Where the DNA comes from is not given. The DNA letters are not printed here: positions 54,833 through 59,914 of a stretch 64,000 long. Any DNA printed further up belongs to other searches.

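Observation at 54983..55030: Fifteen-C homopolymer in the signal-peptide coding region of a 1594-aa T9SS adhesin-like gene: a candidate phase-variation switch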

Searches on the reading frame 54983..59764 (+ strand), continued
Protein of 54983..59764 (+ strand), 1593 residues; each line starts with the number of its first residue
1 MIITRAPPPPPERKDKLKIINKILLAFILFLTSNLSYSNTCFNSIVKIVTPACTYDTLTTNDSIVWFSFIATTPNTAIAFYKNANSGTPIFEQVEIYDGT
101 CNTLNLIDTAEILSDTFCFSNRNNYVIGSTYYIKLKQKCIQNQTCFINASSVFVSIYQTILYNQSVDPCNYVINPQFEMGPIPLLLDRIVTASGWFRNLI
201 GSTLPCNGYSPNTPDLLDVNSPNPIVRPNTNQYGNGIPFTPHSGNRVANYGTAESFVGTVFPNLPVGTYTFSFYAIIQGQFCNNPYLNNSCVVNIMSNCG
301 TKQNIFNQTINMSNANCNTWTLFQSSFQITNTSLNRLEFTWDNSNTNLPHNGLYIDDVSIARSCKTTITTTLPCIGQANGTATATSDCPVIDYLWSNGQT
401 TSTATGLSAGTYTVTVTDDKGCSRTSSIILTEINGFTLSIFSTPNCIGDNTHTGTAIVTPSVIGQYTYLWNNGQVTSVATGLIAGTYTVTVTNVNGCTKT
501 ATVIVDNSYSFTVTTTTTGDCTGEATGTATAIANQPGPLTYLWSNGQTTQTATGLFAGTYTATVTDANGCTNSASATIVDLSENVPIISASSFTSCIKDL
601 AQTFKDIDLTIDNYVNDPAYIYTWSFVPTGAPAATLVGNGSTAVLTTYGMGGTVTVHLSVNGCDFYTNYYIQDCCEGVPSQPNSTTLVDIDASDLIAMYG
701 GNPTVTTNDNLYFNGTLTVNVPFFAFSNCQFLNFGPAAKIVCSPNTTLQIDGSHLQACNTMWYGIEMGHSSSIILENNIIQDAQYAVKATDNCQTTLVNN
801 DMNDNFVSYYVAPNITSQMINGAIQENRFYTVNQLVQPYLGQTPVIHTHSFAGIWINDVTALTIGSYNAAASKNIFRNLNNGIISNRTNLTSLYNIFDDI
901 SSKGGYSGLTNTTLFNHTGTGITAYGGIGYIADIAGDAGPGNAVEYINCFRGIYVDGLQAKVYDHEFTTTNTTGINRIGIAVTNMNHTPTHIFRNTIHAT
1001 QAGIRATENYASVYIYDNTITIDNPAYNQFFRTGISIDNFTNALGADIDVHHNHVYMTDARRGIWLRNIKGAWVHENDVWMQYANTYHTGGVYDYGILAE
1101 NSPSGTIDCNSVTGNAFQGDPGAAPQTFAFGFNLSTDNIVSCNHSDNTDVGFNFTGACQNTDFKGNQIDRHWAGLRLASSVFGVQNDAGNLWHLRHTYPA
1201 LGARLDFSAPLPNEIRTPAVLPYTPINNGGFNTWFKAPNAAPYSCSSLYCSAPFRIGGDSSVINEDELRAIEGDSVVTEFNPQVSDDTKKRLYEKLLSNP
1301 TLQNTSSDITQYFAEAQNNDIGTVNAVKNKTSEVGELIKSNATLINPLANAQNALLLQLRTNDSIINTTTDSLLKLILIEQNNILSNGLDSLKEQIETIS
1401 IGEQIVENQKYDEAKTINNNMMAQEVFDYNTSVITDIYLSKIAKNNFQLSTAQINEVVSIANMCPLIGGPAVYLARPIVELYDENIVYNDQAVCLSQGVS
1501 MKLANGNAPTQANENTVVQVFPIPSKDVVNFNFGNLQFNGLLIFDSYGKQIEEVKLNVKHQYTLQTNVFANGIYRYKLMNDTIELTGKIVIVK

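Call 13: find_homologous_proteins(query=window:54983-59761:+, max_evalue=0.00001)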
Query window:54983-59761:+ (1593 aa): 4787 proteins with E <= 0.00001 among 8000 candidates; the best 120 are listed.
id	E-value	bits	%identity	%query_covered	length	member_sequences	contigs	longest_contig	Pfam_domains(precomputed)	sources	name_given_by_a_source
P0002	0.0e+0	1959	86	62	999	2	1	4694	-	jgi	jgi:hypothetical protein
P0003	0.0e+0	1237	38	18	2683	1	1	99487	PF00801.27,PF13573.13,PF13585.13,PF06832.19,PF26843.1,PF18911.7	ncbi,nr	ncbi:MAG: PKD domain-containing protein [Bacteroidetes bacterium]|nr:PKD domain-containing protein [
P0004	0.0e+0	1214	40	16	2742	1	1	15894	PF22352.3,PF13573.13,PF18962.8,PF06832.19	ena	-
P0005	0.0e+0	1112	40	13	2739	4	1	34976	PF13573.13,PF17957.8,PF18962.8,PF06832.19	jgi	-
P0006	0.0e+0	1108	40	20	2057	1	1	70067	PF07495.20,PF22352.3,PF13573.13,PF24063.3,PF02369.23,PF18962.8,PF27154.1,PF06832.19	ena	-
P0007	0.0e+0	1095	46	12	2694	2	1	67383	PF07495.20,PF13573.13,PF13585.13,PF25942.1,PF23585.2,PF18962.8,PF06832.19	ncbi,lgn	-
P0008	0.0e+0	1093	42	13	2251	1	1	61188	PF23623.2,PF08308.18,PF23664.2,PF09912.15,PF13620.13,PF06832.19,PF17210.10,PF22352.3,PF08940.18,PF13573.13,PF18962.8,PF24421.2,PF22904.4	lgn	-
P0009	0.0e+0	1082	38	17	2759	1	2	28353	PF00801.27,PF13573.13,PF13585.13,PF23585.2,PF06832.19,PF18911.7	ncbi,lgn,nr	ncbi:MAG: PKD domain-containing protein [Bacteroidetes bacterium]|nr:PKD domain-containing protein [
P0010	0.0e+0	1075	43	13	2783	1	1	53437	PF07495.20,PF22352.3,PF13573.13,PF13585.13,PF23585.2,PF18962.8,PF09912.15,PF06832.19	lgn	-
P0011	0.0e+0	1067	41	17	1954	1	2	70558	PF07495.20,PF08940.18,PF13573.13,PF17957.8,PF18962.8,PF06832.19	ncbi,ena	-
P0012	0.0e+0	1027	36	17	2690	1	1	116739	PF07495.20,PF00801.27,PF13573.13,PF13585.13,PF18962.8,PF06804.18,PF06832.19,PF16967.12,PF18911.7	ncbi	-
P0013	0.0e+0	1024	42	16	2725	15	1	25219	PF13573.13,PF13585.13,PF18962.8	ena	-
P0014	0.0e+0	1023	40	16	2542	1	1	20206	PF13573.13,PF13585.13,PF18962.8,PF27154.1,PF28587.1,PF06832.19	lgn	-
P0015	1.7e-295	1002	39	16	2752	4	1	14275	PF07495.20,PF08940.18,PF13573.13,PF13585.13,PF18962.8,PF23664.2,PF06832.19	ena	-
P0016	9.4e-293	993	46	13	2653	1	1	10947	PF22352.3,PF13573.13,PF13585.13,PF17963.8,PF17892.8,PF23585.2,PF18962.8,PF09912.15,PF27154.1,PF06832.19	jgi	-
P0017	1.7e-292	992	43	15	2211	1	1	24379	PF13573.13,PF18962.8,PF17996.8,PF06283.18,PF06832.19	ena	-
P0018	4.1e-292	991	43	13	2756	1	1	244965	PF07495.20,PF22352.3,PF13573.13,PF13585.13,PF23585.2,PF18962.8,PF06832.19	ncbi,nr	ncbi:MAG: gliding motility-associated C-terminal domain-containing protein [Bacteroidetes bacterium]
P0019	7.7e-285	967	36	17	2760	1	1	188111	PF07495.20,PF22352.3,PF13573.13,PF13585.13,PF23585.2,PF06832.19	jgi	jgi:gliding motility-associated-like protein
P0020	4.4e-282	957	44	11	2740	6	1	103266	PF07495.20,PF13573.13,PF13585.13,PF23585.2,PF18962.8,PF06832.19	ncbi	ncbi:MAG: gliding motility-associated C-terminal domain-containing protein [Bacteroidota bacterium]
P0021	4.6e-281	954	39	14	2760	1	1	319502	PF13573.13,PF13585.13,PF25942.1,PF18962.8,PF09940.17,PF28587.1,PF06832.19,PF16967.12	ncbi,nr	ncbi:MAG: gliding motility-associated C-terminal domain-containing protein [Bacteroidetes bacterium]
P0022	2.4e-279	948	37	16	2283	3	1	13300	PF13573.13,PF13585.13,PF23585.2,PF18962.8,PF13620.13,PF06832.19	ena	-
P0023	2.6e-279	948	42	17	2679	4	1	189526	PF22352.3,PF13573.13,PF18962.8,PF06832.19,PF16688.11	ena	-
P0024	1.5e-278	946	39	18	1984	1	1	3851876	PF07495.20,PF14440.13,PF22352.3,PF13573.13,PF11060.15,PF18962.8,PF09912.15,PF27154.1,PF28321.1,PF06832.19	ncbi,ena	-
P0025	2.5e-277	942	43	15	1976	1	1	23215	PF22352.3,PF08940.18,PF13573.13,PF17957.8,PF18962.8,PF06832.19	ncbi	ncbi:MAG: T9SS type A sorting domain-containing protein, partial [Salibacteraceae bacterium]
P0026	2.6e-277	942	34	16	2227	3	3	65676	PF13573.13,PF13585.13,PF18962.8,PF09940.17,PF06832.19,PF16359.12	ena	-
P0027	6.8e-277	940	36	16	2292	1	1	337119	PF19408.6,PF08940.18,PF13573.13,PF25942.1,PF18962.8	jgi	-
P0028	2.1e-273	929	42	16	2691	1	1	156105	PF22352.3,PF00801.27,PF13573.13,PF13585.13,PF06832.19,PF18911.7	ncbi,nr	ncbi:MAG: gliding motility-associated C-terminal domain-containing protein [Bacteroidetes bacterium]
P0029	8.2e-273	927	42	17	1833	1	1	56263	PF07495.20,PF25942.1,PF16640.12,PF08308.18,PF26368.1,PF27154.1,PF13620.13,PF20608.5,PF12421.15,PF16656.12,PF10243.15,PF21226.5,PF08940.18,PF02369.23,PF00457.25,PF00801.27,PF17957.8,PF09912.15,PF02368.25,PF13573.13,PF11060.15,PF23585.2,PF18962.8,PF12985.14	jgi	jgi:hypothetical protein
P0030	1.8e-271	922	38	16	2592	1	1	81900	PF08940.18,PF13573.13,PF13585.13,PF06832.19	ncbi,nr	ncbi:MAG: gliding motility-associated C-terminal domain-containing protein [Bacteroidetes bacterium]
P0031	4.0e-271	921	40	13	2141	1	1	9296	PF03106.22,PF13573.13,PF23585.2,PF13954.12,PF18962.8,PF09940.17,PF08204.18,PF16359.12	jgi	jgi:hypothetical protein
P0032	4.4e-271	921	37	17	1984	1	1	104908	PF22352.3,PF13573.13,PF25942.1,PF18962.8,PF27154.1,PF06832.19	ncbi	ncbi:MAG: T9SS type A sorting domain-containing protein [Flavobacteriales bacterium]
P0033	1.5e-269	916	33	18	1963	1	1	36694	PF13573.13,PF13585.13,PF18962.8,PF13620.13,PF28587.1,PF06832.19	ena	-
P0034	1.3e-268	913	42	12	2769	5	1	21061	PF07495.20,PF22352.3,PF13573.13,PF13585.13,PF23585.2,PF18962.8,PF06832.19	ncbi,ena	-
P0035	4.3e-268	911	34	15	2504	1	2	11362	PF08940.18,PF00801.27,PF13573.13,PF13585.13,PF25942.1,PF17957.8,PF18962.8,PF06832.19,PF11589.15,PF18911.7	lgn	-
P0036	2.0e-267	909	44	18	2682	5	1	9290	PF07495.20,PF22352.3,PF13573.13,PF13585.13,PF25942.1,PF23585.2,PF18962.8,PF06832.19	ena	-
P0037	8.4e-267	907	37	16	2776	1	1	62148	PF08940.18,PF00801.27,PF13573.13,PF13585.13,PF23585.2,PF06832.19,PF18911.7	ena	-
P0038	1.2e-266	906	41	13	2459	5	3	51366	PF13573.13,PF13585.13,PF06832.19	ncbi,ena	-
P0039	2.1e-266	905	42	13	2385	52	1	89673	PF07495.20,PF18539.9,PF17187.11,PF08308.18,PF23664.2,PF09912.15,PF27154.1,PF13620.13,PF06832.19,PF17210.10,PF16967.12,PF22352.3,PF08940.18,PF13573.13,PF18962.8,PF24421.2,PF28587.1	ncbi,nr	ncbi:MAG: T9SS type A sorting domain-containing protein [bacterium]|nr:T9SS type A sorting domain-co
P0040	1.8e-264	899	30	27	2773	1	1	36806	PF08940.18,PF13573.13,PF18962.8,PF09912.15,PF28587.1,PF06832.19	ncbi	-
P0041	7.6e-263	894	38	16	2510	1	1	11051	PF07495.20,PF00801.27,PF13573.13,PF23585.2,PF18962.8,PF28321.1,PF06832.19,PF18911.7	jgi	-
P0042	3.1e-262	892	46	13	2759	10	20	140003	PF07495.20,PF22352.3,PF13573.13,PF13585.13,PF25942.1,PF23585.2,PF18962.8,PF06832.19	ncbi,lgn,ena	-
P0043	8.0e-262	890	46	12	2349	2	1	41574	PF23034.2,PF22352.3,PF13573.13,PF17187.11,PF18962.8,PF06832.19,PF16688.11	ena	-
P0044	2.2e-261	889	40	15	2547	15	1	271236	PF07495.20,PF22352.3,PF13573.13,PF18962.8,PF06832.19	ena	-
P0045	4.7e-261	888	31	17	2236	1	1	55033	PF00691.26,PF08940.18,PF13573.13,PF17957.8,PF16640.12,PF28587.1,PF06832.19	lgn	-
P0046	8.9e-261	887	37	20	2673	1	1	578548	PF07495.20,PF22352.3,PF13573.13,PF13585.13,PF25942.1,PF23585.2,PF18962.8,PF06832.19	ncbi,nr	ncbi:MAG: gliding motility-associated C-terminal domain-containing protein [Bacteroidia bacterium]|n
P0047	9.0e-261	887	41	14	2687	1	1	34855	PF07495.20,PF13573.13,PF13585.13,PF18962.8,PF08308.18,PF24312.2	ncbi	ncbi:MAG: gliding motility-associated C-terminal domain-containing protein, partial [Bacteroidia bac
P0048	2.9e-260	885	35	19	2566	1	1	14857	PF26766.1,PF13573.13,PF13585.13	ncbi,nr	ncbi:MAG: choice-of-anchor L domain-containing protein [Bacteroidia bacterium]|nr:choice-of-anchor L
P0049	9.4e-260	883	38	16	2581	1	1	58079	PF00801.27,PF13573.13,PF13585.13,PF23585.2,PF27154.1,PF06832.19,PF18911.7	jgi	jgi:gliding motility-associated-like protein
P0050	1.1e-259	883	40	15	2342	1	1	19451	PF08940.18,PF13573.13,PF18962.8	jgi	jgi:Secretion system C-terminal sorting domain/SprB repeat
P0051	1.8e-259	882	41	12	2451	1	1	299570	PF13573.13,PF13585.13,PF18962.8,PF09940.17,PF28432.1,PF06832.19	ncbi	ncbi:MAG: gliding motility-associated C-terminal domain-containing protein [Chitinophagales bacteriu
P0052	5.8e-257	874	41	13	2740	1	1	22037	PF22352.3,PF00801.27,PF13573.13,PF13585.13,PF11060.15,PF02494.23,PF18962.8,PF06832.19,PF18911.7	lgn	-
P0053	1.1e-255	870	38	16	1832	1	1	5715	PF22352.3,PF13573.13,PF17187.11,PF17957.8,PF18962.8,PF28432.1,PF06832.19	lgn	-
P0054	1.6e-254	866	41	17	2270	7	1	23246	PF13573.13,PF13585.13,PF18962.8,PF23664.2,PF28321.1,PF13620.13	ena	-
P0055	3.7e-254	865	44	15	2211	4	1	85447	PF07495.20,PF25942.1,PF09940.17,PF16640.12,PF09912.15,PF13883.14,PF27154.1,PF13620.13,PF22352.3,PF13573.13,PF18962.8,PF24421.2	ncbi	ncbi:MAG: SprB repeat-containing protein [Saprospiraceae bacterium]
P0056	1.2e-252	860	39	15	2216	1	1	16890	PF13573.13,PF13585.13,PF23585.2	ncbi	ncbi:MAG: gliding motility-associated C-terminal domain-containing protein [Bacteroidia bacterium]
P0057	1.9e-251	856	42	16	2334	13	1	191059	PF13573.13,PF13585.13,PF18962.8,PF06832.19,PF22904.4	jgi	jgi:gliding motility-associated-like protein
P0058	4.2e-251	855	38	16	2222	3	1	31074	PF13573.13,PF18962.8,PF17802.8,PF13620.13,PF06832.19,PF22904.4,PF17210.10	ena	-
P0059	4.7e-251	855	36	16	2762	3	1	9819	PF07495.20,PF13573.13,PF13585.13,PF23585.2,PF18962.8,PF06832.19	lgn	-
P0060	8.2e-251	854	36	16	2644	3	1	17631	PF08940.18,PF13573.13,PF13585.13,PF18962.8,PF08308.18,PF13620.13,PF28587.1,PF06832.19,PF16967.12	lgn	-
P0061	2.1e-249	849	35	15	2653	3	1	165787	PF21060.4,PF14504.12,PF13573.13,PF13585.13,PF18962.8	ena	-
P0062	4.9e-248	845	42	12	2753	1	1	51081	PF00431.27,PF13573.13,PF13585.13,PF23585.2,PF18962.8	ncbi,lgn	ncbi:MAG: gliding motility-associated C-terminal domain-containing protein [Chitinophagales bacteriu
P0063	1.4e-245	836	33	17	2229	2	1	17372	PF08940.18,PF13573.13,PF13585.13,PF18962.8,PF09940.17,PF06832.19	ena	-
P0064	2.3e-245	836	39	17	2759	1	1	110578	PF22352.3,PF13573.13,PF18962.8,PF28587.1,PF06832.19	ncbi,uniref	ncbi:T9SS type A sorting domain-containing protein [Flavobacterium beibuense]|uniref:T9SS type A sor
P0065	4.0e-245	835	35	25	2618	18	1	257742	PF08940.18,PF13573.13,PF13585.13,PF25942.1,PF17957.8,PF18962.8,PF09940.17,PF28587.1,PF06832.19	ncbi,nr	ncbi:MAG: gliding motility-associated C-terminal domain-containing protein [Bacteroidetes bacterium]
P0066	2.6e-243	829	38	15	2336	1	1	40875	PF13573.13,PF13585.13,PF18962.8,PF06832.19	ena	-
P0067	3.3e-243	829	34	18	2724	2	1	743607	PF00801.27,PF25942.1,PF20586.4,PF17957.8,PF08308.18,PF17998.8,PF06832.19,PF18911.7,PF16277.12,PF13573.13,PF13585.13,PF18962.8,PF28587.1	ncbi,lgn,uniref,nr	ncbi:PKD domain-containing protein [Roseivirga sp.]|uniref:PKD domain-containing protein n=1 Tax=Ros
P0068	9.3e-243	827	41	14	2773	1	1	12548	PF07495.20,PF22352.3,PF13573.13,PF13585.13,PF23585.2,PF18962.8,PF06832.19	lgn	-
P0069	1.4e-242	827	44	13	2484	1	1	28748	PF13573.13,PF13585.13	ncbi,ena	-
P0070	1.5e-242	826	43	12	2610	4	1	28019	PF13573.13,PF13585.13,PF25942.1,PF18962.8,PF09940.17,PF28587.1,PF06832.19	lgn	-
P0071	1.6e-242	826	40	15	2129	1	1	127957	PF07495.20,PF13573.13,PF06486.17,PF18962.8,PF20254.4,PF06832.19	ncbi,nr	ncbi:MAG: SprB repeat-containing protein [Bacteroidetes bacterium]|nr:SprB repeat-containing protein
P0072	1.8e-242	826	33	15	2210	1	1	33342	PF00691.26,PF07495.20,PF08940.18,PF13573.13,PF22058.3,PF17957.8,PF08308.18,PF28587.1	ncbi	ncbi:MAG: hypothetical protein Tsb0034_15310 [Ekhidna sp.]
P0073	2.0e-242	826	35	16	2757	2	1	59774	PF21226.5,PF08940.18,PF13573.13,PF13585.13,PF08308.18,PF06832.19,PF02012.27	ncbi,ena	-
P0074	1.0e-241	824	46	17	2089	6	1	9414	PF07495.20,PF07423.17,PF22352.3,PF13573.13,PF13585.13,PF23585.2,PF18962.8,PF06832.19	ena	-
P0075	1.2e-241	823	32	22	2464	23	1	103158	PF13573.13,PF13585.13,PF18962.8,PF09912.15,PF06832.19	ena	-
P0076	3.1e-241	822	35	17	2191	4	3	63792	PF07495.20,PF16277.12,PF22352.3,PF08940.18,PF13573.13,PF23585.2,PF18962.8,PF13620.13,PF06832.19,PF17210.10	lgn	-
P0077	4.4e-241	822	33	25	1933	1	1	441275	PF07495.20,PF22352.3,PF13573.13,PF13585.13,PF23585.2,PF18962.8,PF27154.1,PF06832.19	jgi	jgi:large repetitive protein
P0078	4.3e-240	818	41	14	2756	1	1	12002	PF00801.27,PF13573.13,PF23585.2,PF06832.19,PF04862.19,PF18911.7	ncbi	-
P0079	5.8e-239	814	39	11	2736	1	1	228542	PF07495.20,PF00801.27,PF13573.13,PF13585.13,PF17957.8,PF18962.8,PF06832.19,PF11589.15,PF18911.7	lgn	-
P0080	1.1e-238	814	36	19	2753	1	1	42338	PF07495.20,PF22352.3,PF13573.13,PF13585.13,PF25942.1,PF23585.2,PF18962.8,PF06832.19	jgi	jgi:gliding motility-associated-like protein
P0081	1.1e-238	814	42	15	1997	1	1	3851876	PF07845.17,PF13573.13,PF18962.8,PF06832.19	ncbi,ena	-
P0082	1.9e-238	813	39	13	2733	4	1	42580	PF08940.18,PF13573.13,PF13585.13,PF18962.8,PF06804.18,PF13620.13,PF28587.1,PF06832.19,PF04862.19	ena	-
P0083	2.3e-238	813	40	18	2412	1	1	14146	PF07495.20,PF16277.12,PF22352.3,PF13573.13,PF18962.8,PF08308.18,PF13620.13,PF06832.19,PF17210.10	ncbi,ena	-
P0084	1.8e-237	810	43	12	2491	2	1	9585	PF13573.13,PF13585.13,PF18962.8,PF09912.15,PF06832.19,PF03642.19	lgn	-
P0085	2.8e-237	809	38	15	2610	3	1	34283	PF08940.18,PF13573.13,PF13585.13,PF25942.1,PF18962.8,PF09940.17,PF28587.1,PF06832.19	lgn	-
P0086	6.4e-236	804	39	16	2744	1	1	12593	PF07495.20,PF16277.12,PF22352.3,PF13573.13,PF18962.8,PF08308.18,PF06832.19,PF14486.13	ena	-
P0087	1.7e-235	803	39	16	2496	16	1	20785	PF13573.13,PF13585.13,PF18962.8,PF28587.1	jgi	-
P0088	2.7e-235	802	37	23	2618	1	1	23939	PF08940.18,PF13573.13,PF13585.13,PF25942.1,PF18962.8,PF23664.2,PF28587.1,PF06832.19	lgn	-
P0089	2.9e-235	802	44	13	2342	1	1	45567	PF07495.20,PF00801.27,PF13573.13,PF18962.8,PF06832.19,PF18911.7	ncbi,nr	ncbi:MAG: T9SS type A sorting domain-containing protein [Bacteroidales bacterium]|nr:T9SS type A sor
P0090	1.1e-234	800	35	15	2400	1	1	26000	PF13573.13,PF13585.13,PF18962.8,PF28587.1,PF06832.19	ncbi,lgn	-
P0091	1.3e-234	800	40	12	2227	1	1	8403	PF13573.13,PF13585.13,PF18962.8,PF09940.17,PF06832.19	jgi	-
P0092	3.7e-233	795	43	13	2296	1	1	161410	PF08940.18,PF00801.27,PF13573.13,PF13585.13,PF18911.7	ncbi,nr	ncbi:MAG: gliding motility-associated C-terminal domain-containing protein, partial [Bacteroidetes b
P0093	3.9e-232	792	34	17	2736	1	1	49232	PF00801.27,PF13573.13,PF13585.13,PF17957.8,PF18962.8,PF28587.1,PF06832.19,PF18911.7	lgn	-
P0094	5.1e-232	791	34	17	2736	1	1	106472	PF07495.20,PF08940.18,PF00801.27,PF13573.13,PF13585.13,PF17957.8,PF18962.8,PF28587.1,PF06832.19,PF11589.15,PF18911.7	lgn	-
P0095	7.4e-232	791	39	16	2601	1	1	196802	PF13573.13,PF18962.8,PF06832.19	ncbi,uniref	ncbi:T9SS type A sorting domain-containing protein [Flavobacterium suzhouense]|uniref:T9SS type A so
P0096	7.6e-232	791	46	12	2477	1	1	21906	PF07495.20,PF08308.18,PF23664.2,PF09912.15,PF13620.13,PF06832.19,PF17210.10,PF22352.3,PF08940.18,PF13573.13,PF18962.8,PF28587.1,PF22904.4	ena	-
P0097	4.1e-231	788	41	17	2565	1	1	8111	PF00801.27,PF13573.13,PF13585.13,PF18911.7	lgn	-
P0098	5.1e-230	785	47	14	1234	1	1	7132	PF13573.13,PF18962.8,PF06832.19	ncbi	-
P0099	6.8e-230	784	41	15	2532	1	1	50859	PF07495.20,PF00801.27,PF13573.13,PF13585.13,PF23585.2,PF18962.8,PF06832.19,PF18911.7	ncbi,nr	ncbi:MAG: Adhesin AidA-related [Bacteroidetes bacterium]|nr:MAG: Adhesin AidA-related [Bacteroidota 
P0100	9.5e-230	784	36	19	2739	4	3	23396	PF13573.13,PF13585.13,PF18962.8,PF08308.18,PF27154.1,PF06832.19,PF16967.12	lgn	-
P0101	1.5e-229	783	37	19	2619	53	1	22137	PF08940.18,PF13573.13,PF13585.13,PF18962.8,PF06832.19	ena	-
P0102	1.9e-229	783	41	12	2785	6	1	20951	PF00801.27,PF13573.13,PF13585.13,PF23585.2,PF06832.19,PF18911.7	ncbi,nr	ncbi:MAG TPA: hypothetical protein DDX39_10465, partial [Bacteroidales bacterium]|nr:hypothetical pr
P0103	1.2e-228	780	39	18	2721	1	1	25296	PF22352.3,PF13573.13,PF13585.13,PF11060.15,PF18962.8,PF24421.2,PF06832.19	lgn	-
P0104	1.0e-227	777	44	13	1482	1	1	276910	PF22352.3,PF13573.13,PF18962.8,PF06832.19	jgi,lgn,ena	-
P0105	1.0e-227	777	40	17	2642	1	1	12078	PF07495.20,PF22352.3,PF08940.18,PF13573.13,PF18962.8,PF23664.2,PF13620.13,PF06832.19,PF22904.4,PF17210.10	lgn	-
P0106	1.4e-227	777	42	16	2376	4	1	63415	PF22352.3,PF00801.27,PF13573.13,PF13585.13,PF17963.8,PF23585.2,PF06832.19,PF18911.7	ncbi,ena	-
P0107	5.6e-227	775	43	13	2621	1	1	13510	PF07495.20,PF22352.3,PF13573.13,PF17963.8,PF17892.8,PF18962.8,PF06832.19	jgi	jgi:hypothetical protein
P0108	6.3e-227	775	37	15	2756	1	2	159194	PF07495.20,PF13573.13,PF13585.13,PF23585.2,PF18962.8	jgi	jgi:gliding motility-associated-like protein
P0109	1.7e-226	773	38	17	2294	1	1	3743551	PF26766.1,PF13573.13,PF13585.13,PF06832.19,PF01483.28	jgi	jgi:gliding motility-associated-like protein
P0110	2.2e-226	773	38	13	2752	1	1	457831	PF13573.13,PF13585.13,PF09940.17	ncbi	-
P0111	2.7e-226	772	37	16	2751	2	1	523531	PF13573.13,PF13585.13,PF09940.17,PF06832.19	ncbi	ncbi:MAG: gliding motility-associated C-terminal domain-containing protein [Chitinophagales bacteriu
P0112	2.2e-225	769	34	18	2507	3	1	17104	PF08940.18,PF00801.27,PF13573.13,PF13585.13,PF17957.8,PF18962.8,PF06832.19,PF18911.7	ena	-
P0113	2.4e-225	769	33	18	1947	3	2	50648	PF07495.20,PF16277.12,PF22352.3,PF13573.13,PF18962.8,PF08308.18,PF23664.2,PF13620.13,PF06832.19,PF17210.10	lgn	-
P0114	3.6e-225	769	40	13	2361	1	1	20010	PF16277.12,PF08940.18,PF13573.13,PF13585.13,PF25942.1,PF18962.8,PF28587.1,PF06832.19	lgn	-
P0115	4.7e-225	768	36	13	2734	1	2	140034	PF00801.27,PF13573.13,PF13585.13,PF17957.8,PF18962.8,PF06832.19,PF18911.7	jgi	-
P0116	9.8e-225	767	39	17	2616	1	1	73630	PF08940.18,PF13573.13,PF13585.13,PF25942.1,PF18962.8,PF09940.17,PF28587.1,PF06832.19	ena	-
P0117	1.6e-224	767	39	19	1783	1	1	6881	PF22352.3,PF13573.13,PF17957.8,PF18962.8,PF09912.15,PF28321.1,PF06832.19,PF16688.11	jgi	jgi:hypothetical protein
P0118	3.1e-224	766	46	12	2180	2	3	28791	PF07495.20,PF22352.3,PF08940.18,PF13573.13,PF18962.8,PF09912.15,PF13620.13,PF06832.19,PF22904.4,PF17210.10,PF16967.12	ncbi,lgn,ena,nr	ncbi:MAG TPA: SdrD B-like domain-containing protein [Saprospiraceae bacterium]|nr:SdrD B-like domain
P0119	3.8e-224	765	38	16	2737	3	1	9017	PF07495.20,PF13573.13,PF13585.13,PF23585.2,PF18962.8,PF09912.15,PF06832.19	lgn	-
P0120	4.9e-224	765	34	15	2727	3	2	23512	PF08940.18,PF00801.27,PF13573.13,PF13585.13,PF17957.8,PF18962.8,PF06832.19,PF18911.7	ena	-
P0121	8.4e-224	764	42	17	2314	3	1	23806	PF07495.20,PF07423.17,PF22352.3,PF13573.13,PF17963.8,PF23585.2,PF18962.8,PF08308.18,PF23664.2,PF27154.1,PF06832.19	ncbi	-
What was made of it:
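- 56158..56713 (+): Three SprB-repeat-like units. This is also the 3-prime boundary of the variable cassette. There is strong similarity to proteins that carry PF13573 (call 13).
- On SprB gliding-motility adhesin: Only repeat-level similarity to SprB-repeat proteins is seen (call 13).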
